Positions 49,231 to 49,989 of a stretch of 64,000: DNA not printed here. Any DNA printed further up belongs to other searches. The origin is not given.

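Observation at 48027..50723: Three tandem, independently transcribed paralogous lipoproteins with a novel ~150-aa 12-Cys domain ending 'ATCCR'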

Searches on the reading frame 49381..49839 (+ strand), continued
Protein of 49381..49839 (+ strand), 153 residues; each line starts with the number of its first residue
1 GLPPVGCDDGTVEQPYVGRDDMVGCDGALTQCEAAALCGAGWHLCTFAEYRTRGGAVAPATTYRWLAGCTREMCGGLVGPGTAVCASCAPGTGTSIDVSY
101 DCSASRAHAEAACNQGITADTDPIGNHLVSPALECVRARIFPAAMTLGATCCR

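Call 47: find_encoding_contigs(protein=P0153, flank=8000, max_places=2)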
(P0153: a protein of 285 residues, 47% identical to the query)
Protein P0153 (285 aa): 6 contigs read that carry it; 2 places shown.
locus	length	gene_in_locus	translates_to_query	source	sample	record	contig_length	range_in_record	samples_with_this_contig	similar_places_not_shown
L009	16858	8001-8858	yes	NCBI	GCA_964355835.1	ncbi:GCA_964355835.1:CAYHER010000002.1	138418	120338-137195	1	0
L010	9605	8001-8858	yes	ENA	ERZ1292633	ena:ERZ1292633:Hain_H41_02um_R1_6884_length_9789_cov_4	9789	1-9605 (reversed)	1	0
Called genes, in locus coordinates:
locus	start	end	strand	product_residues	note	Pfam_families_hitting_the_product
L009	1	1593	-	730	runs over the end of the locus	PF04932:Wzy_C, PF13431:TPR_17 (faint), PF14559:TPR_19 (faint)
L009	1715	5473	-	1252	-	-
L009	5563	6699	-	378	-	PF18915:DUF5667 (weak)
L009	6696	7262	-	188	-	PF04542:Sigma70_r2, PF08281:Sigma70_r4_2, PF04545:Sigma70_r4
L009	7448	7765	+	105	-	PF12728:HTH_17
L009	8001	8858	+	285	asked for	-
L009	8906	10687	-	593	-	-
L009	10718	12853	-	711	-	PF14885:GHL15, PF13517:FG-GAP_3 (faint), PF01839:FG-GAP (faint)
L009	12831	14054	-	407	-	PF13439:Glyco_transf_4, PF13579:Glyco_trans_4_4, PF00534:Glycos_transf_1, PF13692:Glyco_trans_1_4, PF13524:Glyco_trans_1_2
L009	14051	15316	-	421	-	PF13439:Glyco_transf_4, PF13579:Glyco_trans_4_4, PF20706:GT4-conflict (faint), PF00534:Glycos_transf_1, PF13692:Glyco_trans_1_4, PF13524:Glyco_trans_1_2 (weak)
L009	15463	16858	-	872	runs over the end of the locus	?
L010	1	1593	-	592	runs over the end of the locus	?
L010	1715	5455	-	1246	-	-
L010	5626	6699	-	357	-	PF18915:DUF5667 (weak)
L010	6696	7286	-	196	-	PF04542:Sigma70_r2, PF08281:Sigma70_r4_2, PF04545:Sigma70_r4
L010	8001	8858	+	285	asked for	-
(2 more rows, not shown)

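Call 48: find_encoding_contigs(protein=P0154, flank=8000, max_places=2)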
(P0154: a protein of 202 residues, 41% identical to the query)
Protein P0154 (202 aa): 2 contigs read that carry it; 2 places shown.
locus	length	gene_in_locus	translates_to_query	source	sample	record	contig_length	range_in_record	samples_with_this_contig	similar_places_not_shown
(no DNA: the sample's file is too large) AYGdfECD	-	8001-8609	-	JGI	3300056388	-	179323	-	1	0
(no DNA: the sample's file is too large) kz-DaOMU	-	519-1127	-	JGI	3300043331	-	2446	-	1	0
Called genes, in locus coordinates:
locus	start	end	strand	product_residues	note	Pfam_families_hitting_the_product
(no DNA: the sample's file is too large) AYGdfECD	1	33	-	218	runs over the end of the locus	-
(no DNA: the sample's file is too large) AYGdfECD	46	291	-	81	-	PF05016:ParE_toxin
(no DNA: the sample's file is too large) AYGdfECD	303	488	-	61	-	-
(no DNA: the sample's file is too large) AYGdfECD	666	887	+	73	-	-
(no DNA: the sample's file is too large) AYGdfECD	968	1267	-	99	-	-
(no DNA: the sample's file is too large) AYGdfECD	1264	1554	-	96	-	-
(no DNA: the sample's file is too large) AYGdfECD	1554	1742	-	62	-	-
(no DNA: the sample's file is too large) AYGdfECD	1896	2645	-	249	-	-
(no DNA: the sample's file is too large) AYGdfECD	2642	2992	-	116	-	-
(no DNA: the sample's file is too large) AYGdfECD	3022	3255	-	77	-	-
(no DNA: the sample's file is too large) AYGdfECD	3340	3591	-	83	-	-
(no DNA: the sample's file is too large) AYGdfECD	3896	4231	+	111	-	-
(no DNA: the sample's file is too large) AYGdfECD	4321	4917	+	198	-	-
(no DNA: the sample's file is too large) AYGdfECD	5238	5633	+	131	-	-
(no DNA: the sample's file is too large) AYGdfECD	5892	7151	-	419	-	PF13481:AAA_25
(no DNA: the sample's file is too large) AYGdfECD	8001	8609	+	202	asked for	-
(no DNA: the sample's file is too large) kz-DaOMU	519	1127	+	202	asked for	-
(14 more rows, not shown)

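Call 49: find_encoding_contigs(protein=P0015, flank=8000, max_places=2)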
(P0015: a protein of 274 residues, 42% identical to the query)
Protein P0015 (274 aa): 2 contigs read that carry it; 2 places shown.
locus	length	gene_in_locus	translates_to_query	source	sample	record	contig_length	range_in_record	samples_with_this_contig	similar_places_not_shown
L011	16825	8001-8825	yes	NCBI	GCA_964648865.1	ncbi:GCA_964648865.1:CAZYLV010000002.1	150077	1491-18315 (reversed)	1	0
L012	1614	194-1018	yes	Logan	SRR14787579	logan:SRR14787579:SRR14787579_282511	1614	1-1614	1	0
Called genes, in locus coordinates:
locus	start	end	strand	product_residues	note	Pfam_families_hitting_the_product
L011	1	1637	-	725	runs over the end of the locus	PF14559:TPR_19 (faint), PF04932:Wzy_C, PF13414:TPR_11 (faint)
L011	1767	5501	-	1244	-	-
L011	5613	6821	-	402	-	PF18915:DUF5667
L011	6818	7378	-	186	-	PF04542:Sigma70_r2, PF08281:Sigma70_r4_2, PF04545:Sigma70_r4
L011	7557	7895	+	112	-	PF12728:HTH_17 (weak)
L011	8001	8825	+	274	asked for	-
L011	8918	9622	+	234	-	-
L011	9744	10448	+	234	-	-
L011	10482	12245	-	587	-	-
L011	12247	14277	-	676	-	PF14885:GHL15, PF13517:FG-GAP_3 (faint)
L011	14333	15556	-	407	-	PF13439:Glyco_transf_4, PF13579:Glyco_trans_4_4, PF00534:Glycos_transf_1, PF13692:Glyco_trans_1_4, PF13524:Glyco_trans_1_2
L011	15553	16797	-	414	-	PF20706:GT4-conflict (faint), PF13439:Glyco_transf_4, PF13579:Glyco_trans_4_4, PF00534:Glycos_transf_1, PF13692:Glyco_trans_1_4, PF13524:Glyco_trans_1_2 (weak)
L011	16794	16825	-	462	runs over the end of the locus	PF04932:Wzy_C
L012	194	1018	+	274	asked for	-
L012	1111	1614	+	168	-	?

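Call 52: list_cluster_members(proteins=[P0005, P0006, P0007, P0016, P0020, P0042, P0043, P0049, P0074, P0011])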
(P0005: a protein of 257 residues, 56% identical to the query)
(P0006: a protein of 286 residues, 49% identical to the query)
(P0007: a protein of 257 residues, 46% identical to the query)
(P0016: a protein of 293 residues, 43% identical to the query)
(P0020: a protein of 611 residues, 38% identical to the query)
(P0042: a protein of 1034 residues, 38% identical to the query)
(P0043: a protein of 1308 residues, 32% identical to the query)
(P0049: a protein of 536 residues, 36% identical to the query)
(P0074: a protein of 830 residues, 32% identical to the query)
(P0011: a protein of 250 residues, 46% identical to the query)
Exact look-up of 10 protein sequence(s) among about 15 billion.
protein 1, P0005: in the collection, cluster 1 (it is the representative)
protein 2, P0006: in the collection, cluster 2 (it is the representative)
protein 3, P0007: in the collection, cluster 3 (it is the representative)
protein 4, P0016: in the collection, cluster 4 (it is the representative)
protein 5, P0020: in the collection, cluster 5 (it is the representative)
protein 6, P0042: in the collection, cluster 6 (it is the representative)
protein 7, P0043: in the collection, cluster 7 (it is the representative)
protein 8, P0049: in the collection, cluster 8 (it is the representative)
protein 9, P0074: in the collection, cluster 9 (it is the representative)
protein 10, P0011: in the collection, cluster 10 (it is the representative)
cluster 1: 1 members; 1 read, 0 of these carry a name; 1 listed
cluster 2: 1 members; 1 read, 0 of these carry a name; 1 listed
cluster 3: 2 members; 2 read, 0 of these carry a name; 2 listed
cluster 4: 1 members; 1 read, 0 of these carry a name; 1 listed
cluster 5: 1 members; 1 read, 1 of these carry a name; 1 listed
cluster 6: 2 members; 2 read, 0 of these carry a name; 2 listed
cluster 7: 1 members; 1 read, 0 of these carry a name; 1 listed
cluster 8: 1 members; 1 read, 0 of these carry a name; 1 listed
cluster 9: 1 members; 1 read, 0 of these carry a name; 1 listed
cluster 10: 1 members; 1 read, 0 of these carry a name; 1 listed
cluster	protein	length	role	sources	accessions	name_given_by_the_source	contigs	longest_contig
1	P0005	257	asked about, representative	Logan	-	-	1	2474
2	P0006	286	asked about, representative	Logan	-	-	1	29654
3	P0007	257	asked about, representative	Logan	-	-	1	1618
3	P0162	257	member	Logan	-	-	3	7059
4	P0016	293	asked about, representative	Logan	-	-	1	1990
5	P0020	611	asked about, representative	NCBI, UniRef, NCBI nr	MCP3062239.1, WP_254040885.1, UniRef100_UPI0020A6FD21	hypothetical protein LXT21_25960 [Myxococcus sp. K38C18041901] | hypothetical protein n=1 Tax=Myxococcus guangdongensis TaxID=2906760 RepID=UPI0020A6FD21 | hypothetical protein [Myxococcus guangdongensis]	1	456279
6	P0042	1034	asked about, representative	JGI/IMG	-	-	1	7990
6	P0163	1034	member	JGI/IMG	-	-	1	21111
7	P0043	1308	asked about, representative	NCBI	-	-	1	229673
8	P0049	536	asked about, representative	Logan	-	-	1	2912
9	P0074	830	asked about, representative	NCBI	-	-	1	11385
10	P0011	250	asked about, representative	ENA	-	-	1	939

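Call 54: fold_search(model_id=the predicted structure, library=viral)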
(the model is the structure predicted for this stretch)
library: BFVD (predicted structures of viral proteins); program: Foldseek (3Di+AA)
matches with E <= 10: 46; with E <= 0.001: 0
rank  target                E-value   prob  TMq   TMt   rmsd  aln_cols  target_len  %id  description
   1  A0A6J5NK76            8.3e-01  0.06  0.23  0.11  13.7       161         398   16  Uncharacterized protein [uncultured Caudovirales phage]
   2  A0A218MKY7            1.7e+00  0.01  0.14  0.09  16.7       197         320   13  CBM6 domain-containing protein [uncultured virus]
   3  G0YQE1                2.4e+00  0.03  0.18  0.14  12.4       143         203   11  Gp049 [Erwinia phage vB_EamP-S6]
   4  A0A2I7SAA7            2.5e+00  0.02  0.18  0.10  13.2       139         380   16  (no name in the UniProt tables at hand)
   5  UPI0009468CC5         2.8e+00  0.01  0.13  0.09  13.1       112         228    9  (no name look-up for this kind of identifier)
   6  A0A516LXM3            3.5e+00  0.02  0.15  0.26  11.1        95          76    9  (no name in the UniProt tables at hand)
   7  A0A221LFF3            3.5e+00  0.02  0.17  0.07  11.9       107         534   10  Putative capsid (Fragment) [Barns Ness beadlet anemone sobemo-like virus 1]
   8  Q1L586                4.0e+00  0.01  0.16  0.11  11.1       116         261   13  Capsid protein (Fragment) [Turkey astrovirus 2]
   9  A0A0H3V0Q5            4.0e+00  0.01  0.11  0.05  14.9       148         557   13  (no name in the UniProt tables at hand)
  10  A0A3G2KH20            4.2e+00  0.01  0.12  0.07  16.9       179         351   10  Endolysin [Arthrobacter phage Kepler]
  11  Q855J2                4.7e+00  0.01  0.12  0.08  15.9       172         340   10  Minor tail protein [Mycobacterium virus Che8]
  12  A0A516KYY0            5.0e+00  0.01  0.15  0.04  19.4       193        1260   13  (no name in the UniProt tables at hand)
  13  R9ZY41                5.3e+00  0.01  0.15  0.17  10.6       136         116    7  (no name in the UniProt tables at hand)
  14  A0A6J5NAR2            5.9e+00  0.01  0.21  0.17  12.8       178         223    7  Uncharacterized protein [uncultured Caudovirales phage]
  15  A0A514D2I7            5.9e+00  0.01  0.14  0.03  14.1        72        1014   11  RNA-dependent RNA polymerase (Fragment) [Picornavirales sp.]
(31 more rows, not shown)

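Call 62: search_protein_families(library=ncbifam, proteins=[P0020, P0042, P0043, P0050, P0051, P0049, P0074, P0016, P0013, P0032], max_evalue=0.1)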
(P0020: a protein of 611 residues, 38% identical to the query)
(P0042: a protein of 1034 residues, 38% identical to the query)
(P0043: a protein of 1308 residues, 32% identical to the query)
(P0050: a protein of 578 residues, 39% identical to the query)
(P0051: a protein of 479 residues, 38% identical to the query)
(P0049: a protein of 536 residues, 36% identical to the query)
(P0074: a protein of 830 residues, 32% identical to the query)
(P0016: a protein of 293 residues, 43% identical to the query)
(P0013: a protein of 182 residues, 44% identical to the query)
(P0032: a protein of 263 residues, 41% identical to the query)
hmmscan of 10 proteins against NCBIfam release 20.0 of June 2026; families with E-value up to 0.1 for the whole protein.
P0020 (611 aa): 1 family
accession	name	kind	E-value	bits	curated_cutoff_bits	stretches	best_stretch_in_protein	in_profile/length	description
TIGR02171.1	Fb_sc_TIGR02171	subfamily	0.023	12.7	544.35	0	372-419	157-202/912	TIGR02171 family lipoprotein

P0042 (1034 aa): 14 families
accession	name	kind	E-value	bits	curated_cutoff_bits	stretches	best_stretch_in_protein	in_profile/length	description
NF052559.1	MthAcHydAcmB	equivalog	3.6e-06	26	550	1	526-725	13-212/391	methyl acetate hydrolase AcmB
NF033085.1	bla_class_C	equivalog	7.7e-06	24.9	415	1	537-636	21-111/356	class C beta-lactamase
NF007943.0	PRK10662.1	equivalog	1.1e-05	24.3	266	1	533-781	44-275/380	D-alanyl-D-alanine-carboxypeptidase/endopeptidase AmpH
NF045671.1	blaPNC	exception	2.2e-05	23.5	750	1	536-637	61-153/401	PNC family class C beta-lactamase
NF012102.1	blaDHA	exception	0.00026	20.2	800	1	535-724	42-206/379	DHA family class C beta-lactamase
NF038069.1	blaIDC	exception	0.00028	19.9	850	1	534-609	52-126/395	IDC family class C beta-lactamase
NF033698.1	blaCSA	exception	0.001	18.1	884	1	537-724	39-200/375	CSA family class C beta-lactamase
NF033159.0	blaPAC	exception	0.0013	17.7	850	1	535-639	42-137/380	PAC family class C beta-lactamase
NF012172.1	FOX-MOX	exception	0.0025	16.8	700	1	537-724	46-208/382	FOX/MOX family class C beta-lactamase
NF000423.2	blaSRT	exception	0.003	16.8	860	1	537-639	41-134/378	SRT/SST family class C beta-lactamase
NF041663.1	ampC_Sliq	exception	0.0035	16.3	860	1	537-640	41-135/378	cephalosporin-hydrolyzing class C beta-lactamase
NF000239.3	MOX_CMY1_fam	exception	0.0059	15.8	770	1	537-724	49-211/383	CMY-1/MOX family class C beta-lactamase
NF033575.1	blaRHO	exception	0.025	13.5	825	1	567-634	74-133/380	RHO family class C beta-lactamase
NF012173.1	CMY2-MIR-ACT-EC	exception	0.029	13.2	680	1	536-609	44-116/380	CMY2/MIR/ACT/EC family class C beta-lactamase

P0043 (1308 aa): 13 families
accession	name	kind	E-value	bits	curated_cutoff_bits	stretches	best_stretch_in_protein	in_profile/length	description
NF052336.1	PdgHdaseHSB100310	equivalog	1.4e-13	50.9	500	1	24-129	46-141/316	peptidoglycan hydrolase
NF008652.0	PRK11649.1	equivalog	6.7e-13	48.1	341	1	45-138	321-406/439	murein DD-endopeptidase MepM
NF053825.1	PdgNdpepShyA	equivalog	9.8e-13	47.6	700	1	45-134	304-385/425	peptidoglycan DD-endopeptidase ShyA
NF052530.1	Heli_ShapePgp3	exception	1.2e-12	47.5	300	1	45-138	175-260/270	peptidoglycan metallopeptidase Pgp3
NF053824.1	PdgNdpepShyC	equivalog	1.3e-11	44.1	700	1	45-138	304-389/429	peptidoglycan DD-endopeptidase ShyC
NF050804.1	CellDivDipMCaul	equivalog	4.7e-11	42.2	900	1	46-114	537-606/634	cell division endopeptidase DipM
NF040883.1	amid_act_ActS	equivalog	6.2e-11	42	375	1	45-111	144-211/242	amidase activator ActS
NF008123.1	PRK10871.1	equivalog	2.1e-08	34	311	1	45-113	273-342/365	murein hydrolase activator NlpD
NF052529.1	PG_M23_Pgp6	exception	9.9e-07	27.8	600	1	50-139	348-429/452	peptidoglycan metallopeptidase Pgp6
NF053738.1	S2SprSpoIIQBc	equivalog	3.8e-05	23.4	250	1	52-139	139-220/232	stage II sporulation protein SpoIIQ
NF041208.1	celldiv_DipM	equivalog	0.00016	21.1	740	1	47-113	329-396/419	cell division endopeptidase DipM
NF008644.1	PRK11637.1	equivalog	0.0018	17.4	270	1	53-115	302-364/385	murein hydrolase activator EnvC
NF047755.1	LIC_10271_M23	exception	0.043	13.6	180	0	52-106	132-186/207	LIC_10271 family cell wall hydrolase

P0050 (578 aa): 1 family
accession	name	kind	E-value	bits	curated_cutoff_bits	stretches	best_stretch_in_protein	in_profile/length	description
TIGR02145.1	Fib_succ_major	domain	0.052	14.2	41.65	0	348-365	20-37/176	FISUMP domain-containing protein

P0051 (479 aa): 0 families

P0049 (536 aa): 18 families
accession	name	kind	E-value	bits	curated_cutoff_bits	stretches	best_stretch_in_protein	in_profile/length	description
NF041775.1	typeIV_PilA_Myxo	equivalog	1.9e-08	34.6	400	1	3-61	11-69/214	type IV pilin protein PilA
TIGR02532.1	IV_pilin_GFxxxE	domain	4.9e-08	32.5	16.3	1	2-25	1-24/24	prepilin-type N-terminal cleavage/methylation domain-containing protein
NF007862.0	PRK10574.1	equivalog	8.8e-07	29.2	138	1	2-35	4-37/145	prepilin peptidase-dependent pilin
TIGR01710.1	typeII_sec_gspG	equivalog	7.9e-06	25.9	88.85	1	3-63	1-61/134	type II secretion system major pseudopilin GspG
NF041013.1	T4P_ComGE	equivalog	1.8e-05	24.7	49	1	2-59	3-61/83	competence type IV pilus minor pilin ComGE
NF007800.0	PRK10506.1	equivalog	2.7e-05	24.1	158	1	2-46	8-52/163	prepilin peptidase-dependent protein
TIGR01708.2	typeII_sec_gspH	equivalog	3.6e-05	23.8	80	1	3-57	2-53/169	type II secretion system minor pseudopilin GspH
TIGR01711.1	gspJ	equivalog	0.00067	19.5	64.85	1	3-52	1-51/192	type II secretion system minor pseudopilin GspJ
TIGR02599.1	TIGR02599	subfamily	0.0019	17.5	256.5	1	4-52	1-50/361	Verru_Chthon cassette protein C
TIGR02523.1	type_IV_pilV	equivalog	0.0028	18.2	52.2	1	3-51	2-46/139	type IV pilus modification protein PilV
TIGR01707.1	gspI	equivalog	0.0074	16.8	44.35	1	4-41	1-37/101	type II secretion system minor pseudopilin GspI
NF041002.1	pilin_ComGF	equivalog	0.0087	16.3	80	1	2-35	1-34/139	competence type IV pilus minor pilin ComGF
NF009236.0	PRK12586.1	equivalog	0.0096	15.7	156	1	10-63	15-70/145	Na+/H+ antiporter subunit G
NF038304.1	EPS_HpsC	equivalog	0.014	14.9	200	1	2-52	20-71/318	hormogonium polysaccharide secretion pseudopilin HpsC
NF040999.1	pilin_ComGC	equivalog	0.017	15.3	75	1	2-23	1-22/84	competence type IV pilus major pilin ComGC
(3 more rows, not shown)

P0074 (830 aa): 5 families
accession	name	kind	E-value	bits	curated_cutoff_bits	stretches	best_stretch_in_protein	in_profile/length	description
NF052336.1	PdgHdaseHSB100310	equivalog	4.9e-07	29.4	500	1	65-198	52-165/316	peptidoglycan hydrolase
NF052529.1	PG_M23_Pgp6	exception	2.2e-05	23.3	600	1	70-163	335-417/452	peptidoglycan metallopeptidase Pgp6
NF050804.1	CellDivDipMCaul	equivalog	3.6e-05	22.8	900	1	67-163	525-611/634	cell division endopeptidase DipM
NF053824.1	PdgNdpepShyC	equivalog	0.0051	15.8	700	1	84-163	305-378/429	peptidoglycan DD-endopeptidase ShyC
NF052530.1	Heli_ShapePgp3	exception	0.013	14.6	300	1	85-163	177-249/270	peptidoglycan metallopeptidase Pgp3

P0016 (293 aa): 0 families

P0013 (182 aa): 0 families

P0032 (263 aa): 0 families
